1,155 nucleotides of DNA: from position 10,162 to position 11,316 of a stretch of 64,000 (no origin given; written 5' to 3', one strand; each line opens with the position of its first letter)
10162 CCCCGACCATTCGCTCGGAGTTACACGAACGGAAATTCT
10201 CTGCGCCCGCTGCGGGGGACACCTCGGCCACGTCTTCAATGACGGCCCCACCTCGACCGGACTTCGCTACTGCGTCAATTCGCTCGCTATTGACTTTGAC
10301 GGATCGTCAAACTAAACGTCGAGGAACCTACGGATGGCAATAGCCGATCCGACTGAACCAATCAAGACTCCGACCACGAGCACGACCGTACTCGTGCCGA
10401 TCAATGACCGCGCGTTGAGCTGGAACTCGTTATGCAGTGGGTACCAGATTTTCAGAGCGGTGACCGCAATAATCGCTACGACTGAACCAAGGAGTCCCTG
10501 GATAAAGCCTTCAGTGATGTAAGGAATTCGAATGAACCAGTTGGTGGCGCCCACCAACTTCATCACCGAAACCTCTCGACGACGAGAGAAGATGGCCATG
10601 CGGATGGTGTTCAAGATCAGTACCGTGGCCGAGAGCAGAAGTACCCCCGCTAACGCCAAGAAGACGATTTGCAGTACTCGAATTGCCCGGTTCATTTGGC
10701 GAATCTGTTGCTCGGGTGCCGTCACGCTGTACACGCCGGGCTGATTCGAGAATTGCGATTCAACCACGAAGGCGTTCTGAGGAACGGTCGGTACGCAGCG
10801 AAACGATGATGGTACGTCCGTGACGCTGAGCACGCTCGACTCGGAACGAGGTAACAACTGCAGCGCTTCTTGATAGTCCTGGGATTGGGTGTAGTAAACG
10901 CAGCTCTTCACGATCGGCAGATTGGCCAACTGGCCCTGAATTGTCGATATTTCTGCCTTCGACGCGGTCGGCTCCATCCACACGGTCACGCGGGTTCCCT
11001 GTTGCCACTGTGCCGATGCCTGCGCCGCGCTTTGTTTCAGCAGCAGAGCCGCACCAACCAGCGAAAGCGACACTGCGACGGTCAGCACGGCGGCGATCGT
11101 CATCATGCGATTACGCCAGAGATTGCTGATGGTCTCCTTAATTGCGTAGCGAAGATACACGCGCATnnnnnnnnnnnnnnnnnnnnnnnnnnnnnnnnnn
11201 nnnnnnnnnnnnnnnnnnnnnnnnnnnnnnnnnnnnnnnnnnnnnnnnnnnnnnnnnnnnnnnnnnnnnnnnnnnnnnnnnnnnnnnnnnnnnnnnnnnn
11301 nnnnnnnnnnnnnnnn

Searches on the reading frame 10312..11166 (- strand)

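Call 47: search_protein_families(library=pfam, proteins=[window:10312-11166:-], max_evalue=0.0001)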
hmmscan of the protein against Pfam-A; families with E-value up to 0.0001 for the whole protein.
window:10312-11166:- (284 aa): 2 families
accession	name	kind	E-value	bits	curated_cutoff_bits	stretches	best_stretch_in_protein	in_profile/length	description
PF02687.27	FtsX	-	2.2e-15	57.2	25.5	1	172-281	3-115/120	FtsX-like permease C-terminal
PF18075.7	FtsX_ECD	-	1.7e-10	41.8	23.5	1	59-148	2-96/96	FtsX extracellular domain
